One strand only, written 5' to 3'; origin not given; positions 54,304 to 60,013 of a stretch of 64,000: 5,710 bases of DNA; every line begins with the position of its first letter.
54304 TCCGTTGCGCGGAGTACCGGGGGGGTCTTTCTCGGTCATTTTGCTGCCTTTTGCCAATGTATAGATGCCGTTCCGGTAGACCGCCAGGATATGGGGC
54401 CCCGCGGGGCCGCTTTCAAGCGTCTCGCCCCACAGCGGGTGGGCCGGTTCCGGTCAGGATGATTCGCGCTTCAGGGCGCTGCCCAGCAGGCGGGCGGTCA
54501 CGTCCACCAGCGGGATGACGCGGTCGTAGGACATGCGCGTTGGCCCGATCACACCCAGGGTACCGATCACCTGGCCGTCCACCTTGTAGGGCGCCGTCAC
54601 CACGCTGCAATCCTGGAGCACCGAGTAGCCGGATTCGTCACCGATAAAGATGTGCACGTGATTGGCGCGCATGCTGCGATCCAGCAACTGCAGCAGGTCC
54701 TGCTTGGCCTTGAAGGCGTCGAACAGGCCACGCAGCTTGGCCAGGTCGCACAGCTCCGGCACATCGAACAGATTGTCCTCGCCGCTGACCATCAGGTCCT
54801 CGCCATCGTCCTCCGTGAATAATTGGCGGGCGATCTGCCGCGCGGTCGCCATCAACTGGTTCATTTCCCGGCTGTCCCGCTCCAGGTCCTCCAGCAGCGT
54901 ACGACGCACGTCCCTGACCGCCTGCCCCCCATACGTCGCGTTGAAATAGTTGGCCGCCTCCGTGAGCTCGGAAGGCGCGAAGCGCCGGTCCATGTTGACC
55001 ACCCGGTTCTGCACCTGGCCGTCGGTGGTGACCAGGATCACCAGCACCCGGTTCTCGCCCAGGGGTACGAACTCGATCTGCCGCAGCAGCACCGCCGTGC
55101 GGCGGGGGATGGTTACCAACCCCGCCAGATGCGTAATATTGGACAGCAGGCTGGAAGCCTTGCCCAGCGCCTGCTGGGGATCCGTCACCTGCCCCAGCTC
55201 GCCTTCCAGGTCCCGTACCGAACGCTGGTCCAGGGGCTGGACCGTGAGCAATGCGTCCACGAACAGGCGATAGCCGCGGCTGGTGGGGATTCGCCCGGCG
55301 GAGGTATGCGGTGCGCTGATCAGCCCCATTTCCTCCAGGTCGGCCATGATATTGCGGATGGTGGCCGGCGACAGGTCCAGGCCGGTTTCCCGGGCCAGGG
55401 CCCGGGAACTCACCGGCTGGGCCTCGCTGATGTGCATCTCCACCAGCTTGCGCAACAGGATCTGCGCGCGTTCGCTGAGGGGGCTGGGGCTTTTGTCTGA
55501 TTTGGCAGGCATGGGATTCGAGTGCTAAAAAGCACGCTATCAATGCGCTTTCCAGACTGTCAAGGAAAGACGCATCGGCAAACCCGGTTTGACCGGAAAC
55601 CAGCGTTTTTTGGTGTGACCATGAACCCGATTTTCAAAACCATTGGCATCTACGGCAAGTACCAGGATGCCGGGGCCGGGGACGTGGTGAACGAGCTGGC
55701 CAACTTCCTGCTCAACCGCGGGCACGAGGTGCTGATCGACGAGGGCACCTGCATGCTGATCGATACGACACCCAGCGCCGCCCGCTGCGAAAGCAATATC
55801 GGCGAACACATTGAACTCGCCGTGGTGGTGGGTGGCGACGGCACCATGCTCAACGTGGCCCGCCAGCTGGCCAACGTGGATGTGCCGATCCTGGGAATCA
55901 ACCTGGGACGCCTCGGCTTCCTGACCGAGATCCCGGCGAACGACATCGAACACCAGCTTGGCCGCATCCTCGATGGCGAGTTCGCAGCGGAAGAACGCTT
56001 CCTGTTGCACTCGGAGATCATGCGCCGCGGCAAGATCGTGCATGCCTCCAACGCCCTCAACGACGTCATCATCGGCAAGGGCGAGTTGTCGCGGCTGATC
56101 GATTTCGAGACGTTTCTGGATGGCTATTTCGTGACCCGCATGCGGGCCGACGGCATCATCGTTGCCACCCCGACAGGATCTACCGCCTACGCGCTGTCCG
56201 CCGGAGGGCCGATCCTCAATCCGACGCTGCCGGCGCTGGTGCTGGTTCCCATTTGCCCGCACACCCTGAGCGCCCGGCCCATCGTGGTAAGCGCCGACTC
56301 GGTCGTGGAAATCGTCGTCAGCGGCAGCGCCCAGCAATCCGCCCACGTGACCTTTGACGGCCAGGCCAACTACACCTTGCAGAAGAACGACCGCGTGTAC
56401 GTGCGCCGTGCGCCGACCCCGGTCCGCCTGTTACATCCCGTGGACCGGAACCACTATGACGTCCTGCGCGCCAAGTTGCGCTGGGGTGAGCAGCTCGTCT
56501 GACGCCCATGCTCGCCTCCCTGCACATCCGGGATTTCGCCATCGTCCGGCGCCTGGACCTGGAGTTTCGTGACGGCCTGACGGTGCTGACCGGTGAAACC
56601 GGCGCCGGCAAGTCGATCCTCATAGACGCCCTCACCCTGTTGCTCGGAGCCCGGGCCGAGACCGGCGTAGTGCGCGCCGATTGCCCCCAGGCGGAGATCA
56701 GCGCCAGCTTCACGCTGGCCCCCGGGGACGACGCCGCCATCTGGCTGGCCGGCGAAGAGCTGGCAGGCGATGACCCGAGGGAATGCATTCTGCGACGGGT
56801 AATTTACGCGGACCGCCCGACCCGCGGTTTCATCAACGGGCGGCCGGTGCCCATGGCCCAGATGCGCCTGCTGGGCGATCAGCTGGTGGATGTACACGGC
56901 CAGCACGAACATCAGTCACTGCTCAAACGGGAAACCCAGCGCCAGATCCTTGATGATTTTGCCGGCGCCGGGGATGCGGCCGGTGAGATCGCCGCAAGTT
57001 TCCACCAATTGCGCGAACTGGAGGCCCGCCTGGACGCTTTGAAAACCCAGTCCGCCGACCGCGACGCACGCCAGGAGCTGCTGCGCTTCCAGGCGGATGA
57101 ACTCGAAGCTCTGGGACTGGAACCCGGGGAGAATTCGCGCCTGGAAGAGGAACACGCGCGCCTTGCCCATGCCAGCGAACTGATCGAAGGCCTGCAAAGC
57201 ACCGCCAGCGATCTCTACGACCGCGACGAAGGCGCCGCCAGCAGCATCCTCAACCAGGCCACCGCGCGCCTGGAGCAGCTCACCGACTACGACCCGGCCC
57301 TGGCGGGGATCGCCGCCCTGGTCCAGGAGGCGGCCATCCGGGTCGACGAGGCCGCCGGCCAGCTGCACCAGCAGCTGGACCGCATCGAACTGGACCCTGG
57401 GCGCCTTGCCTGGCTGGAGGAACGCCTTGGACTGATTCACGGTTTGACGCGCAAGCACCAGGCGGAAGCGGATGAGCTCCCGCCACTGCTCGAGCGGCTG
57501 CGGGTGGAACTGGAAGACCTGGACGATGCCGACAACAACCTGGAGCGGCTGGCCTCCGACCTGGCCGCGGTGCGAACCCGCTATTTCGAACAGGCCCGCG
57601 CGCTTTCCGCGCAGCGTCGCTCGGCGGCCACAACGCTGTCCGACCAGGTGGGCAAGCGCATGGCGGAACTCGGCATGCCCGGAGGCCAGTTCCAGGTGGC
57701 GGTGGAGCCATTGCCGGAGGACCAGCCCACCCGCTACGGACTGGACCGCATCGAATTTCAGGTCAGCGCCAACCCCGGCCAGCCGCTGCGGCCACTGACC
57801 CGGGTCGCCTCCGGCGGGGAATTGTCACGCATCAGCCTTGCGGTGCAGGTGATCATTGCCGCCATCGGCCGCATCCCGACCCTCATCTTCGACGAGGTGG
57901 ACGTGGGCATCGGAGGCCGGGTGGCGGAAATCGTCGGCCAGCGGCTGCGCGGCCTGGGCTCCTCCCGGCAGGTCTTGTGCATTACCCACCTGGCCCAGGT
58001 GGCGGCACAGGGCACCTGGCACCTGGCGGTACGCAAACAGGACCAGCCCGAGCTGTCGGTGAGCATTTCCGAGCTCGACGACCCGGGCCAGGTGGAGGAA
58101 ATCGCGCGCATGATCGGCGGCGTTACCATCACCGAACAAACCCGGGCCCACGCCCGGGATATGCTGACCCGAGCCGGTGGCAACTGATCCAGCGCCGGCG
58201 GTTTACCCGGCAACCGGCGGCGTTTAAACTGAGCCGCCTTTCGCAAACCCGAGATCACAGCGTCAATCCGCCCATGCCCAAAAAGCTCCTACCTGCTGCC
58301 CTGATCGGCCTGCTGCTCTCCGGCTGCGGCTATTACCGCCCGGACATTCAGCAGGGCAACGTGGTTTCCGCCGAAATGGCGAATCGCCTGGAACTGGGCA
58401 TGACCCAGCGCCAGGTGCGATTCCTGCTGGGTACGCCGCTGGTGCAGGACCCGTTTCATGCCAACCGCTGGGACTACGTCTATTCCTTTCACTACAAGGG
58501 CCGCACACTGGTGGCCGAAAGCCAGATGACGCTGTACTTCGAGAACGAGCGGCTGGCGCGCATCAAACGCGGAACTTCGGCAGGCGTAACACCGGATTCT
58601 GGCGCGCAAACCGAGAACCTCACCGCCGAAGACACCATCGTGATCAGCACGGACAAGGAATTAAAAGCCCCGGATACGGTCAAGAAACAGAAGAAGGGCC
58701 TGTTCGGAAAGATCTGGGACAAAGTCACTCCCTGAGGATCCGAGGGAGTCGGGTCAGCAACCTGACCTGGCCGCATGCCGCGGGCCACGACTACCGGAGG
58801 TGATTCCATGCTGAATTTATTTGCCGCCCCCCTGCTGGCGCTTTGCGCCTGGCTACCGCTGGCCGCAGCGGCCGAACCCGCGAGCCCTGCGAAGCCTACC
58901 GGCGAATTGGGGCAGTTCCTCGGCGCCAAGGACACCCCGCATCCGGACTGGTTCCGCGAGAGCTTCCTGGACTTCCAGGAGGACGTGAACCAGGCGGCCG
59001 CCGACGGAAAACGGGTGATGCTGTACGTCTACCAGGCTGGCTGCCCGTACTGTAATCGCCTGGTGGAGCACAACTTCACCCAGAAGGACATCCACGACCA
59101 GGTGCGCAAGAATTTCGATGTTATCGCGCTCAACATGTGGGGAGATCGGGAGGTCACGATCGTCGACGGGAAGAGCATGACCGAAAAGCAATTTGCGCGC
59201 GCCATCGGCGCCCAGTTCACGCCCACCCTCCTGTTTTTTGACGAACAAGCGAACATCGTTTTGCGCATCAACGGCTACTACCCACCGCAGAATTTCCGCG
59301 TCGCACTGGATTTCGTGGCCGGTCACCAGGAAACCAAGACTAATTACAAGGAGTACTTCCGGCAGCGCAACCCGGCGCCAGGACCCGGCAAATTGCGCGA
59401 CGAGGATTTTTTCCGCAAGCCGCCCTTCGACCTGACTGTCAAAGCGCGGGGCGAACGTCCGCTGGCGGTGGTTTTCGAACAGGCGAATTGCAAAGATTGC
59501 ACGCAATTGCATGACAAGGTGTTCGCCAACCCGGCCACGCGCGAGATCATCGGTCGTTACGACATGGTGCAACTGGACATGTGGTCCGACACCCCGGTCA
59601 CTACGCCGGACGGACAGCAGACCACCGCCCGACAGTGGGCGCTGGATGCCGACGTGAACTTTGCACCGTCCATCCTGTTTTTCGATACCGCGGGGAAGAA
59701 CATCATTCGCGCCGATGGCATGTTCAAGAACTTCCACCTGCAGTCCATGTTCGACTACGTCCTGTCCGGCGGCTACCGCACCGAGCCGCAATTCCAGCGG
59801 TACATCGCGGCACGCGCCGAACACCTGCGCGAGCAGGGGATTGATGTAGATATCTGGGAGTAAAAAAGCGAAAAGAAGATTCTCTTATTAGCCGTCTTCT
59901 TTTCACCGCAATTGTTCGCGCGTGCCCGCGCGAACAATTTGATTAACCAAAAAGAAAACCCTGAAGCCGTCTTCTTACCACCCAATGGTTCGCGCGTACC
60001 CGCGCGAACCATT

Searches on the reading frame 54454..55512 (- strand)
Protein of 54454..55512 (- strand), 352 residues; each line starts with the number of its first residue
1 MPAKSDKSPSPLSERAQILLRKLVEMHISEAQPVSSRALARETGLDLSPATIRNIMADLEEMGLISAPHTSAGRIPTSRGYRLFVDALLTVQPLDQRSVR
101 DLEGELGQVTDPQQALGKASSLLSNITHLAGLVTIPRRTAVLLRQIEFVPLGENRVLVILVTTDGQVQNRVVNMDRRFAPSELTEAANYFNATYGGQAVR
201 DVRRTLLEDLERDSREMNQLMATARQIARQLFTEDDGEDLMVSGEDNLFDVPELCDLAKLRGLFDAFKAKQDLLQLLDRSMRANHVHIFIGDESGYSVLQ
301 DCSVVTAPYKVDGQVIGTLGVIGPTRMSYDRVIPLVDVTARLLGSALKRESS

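Call 44: search_protein_families(library=pfam, proteins=[window:54454-55512:-], max_evalue=0.001)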
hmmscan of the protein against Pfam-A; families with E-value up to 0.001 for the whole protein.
window:54454-55512:- (352 aa): 2 families
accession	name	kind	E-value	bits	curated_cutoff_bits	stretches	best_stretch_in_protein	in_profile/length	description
PF01628.27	HrcA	-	4.8e-67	226.5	22.2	1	114-333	2-215/215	HrcA protein C terminal domain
PF03444.21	HrcA_DNA-bdg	-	3e-06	27.2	21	1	13-83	3-72/79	Winged helix-turn-helix transcription repressor, HrcA DNA-binding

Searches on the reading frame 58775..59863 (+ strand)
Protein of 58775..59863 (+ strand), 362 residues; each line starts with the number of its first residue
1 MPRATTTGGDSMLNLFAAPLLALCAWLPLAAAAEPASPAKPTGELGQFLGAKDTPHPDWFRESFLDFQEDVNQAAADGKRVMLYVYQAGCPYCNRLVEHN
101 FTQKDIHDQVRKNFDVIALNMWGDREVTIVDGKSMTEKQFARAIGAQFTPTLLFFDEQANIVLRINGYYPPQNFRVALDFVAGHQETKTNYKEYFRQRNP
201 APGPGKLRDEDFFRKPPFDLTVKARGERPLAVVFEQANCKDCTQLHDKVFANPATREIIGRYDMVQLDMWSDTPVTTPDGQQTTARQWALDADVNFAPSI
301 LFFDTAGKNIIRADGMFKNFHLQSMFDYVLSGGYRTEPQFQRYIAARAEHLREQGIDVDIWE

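Call 44: search_protein_families(library=pfam, proteins=[window:58775-59863:+], max_evalue=0.001)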
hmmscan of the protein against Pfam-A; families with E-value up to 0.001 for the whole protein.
window:58775-59863:+ (362 aa): 3 families
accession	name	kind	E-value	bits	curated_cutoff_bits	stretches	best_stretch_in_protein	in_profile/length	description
PF13098.12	Thioredoxin_2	-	5.7e-35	120.2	27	2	74-175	1-101/104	Thioredoxin-like domain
PF13899.12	Thioredoxin_7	-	4.7e-14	52.7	27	2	66-156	5-82/83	Thioredoxin-like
PF08534.16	Redoxin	-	8e-06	26.1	26.6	1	69-170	19-137/148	Redoxin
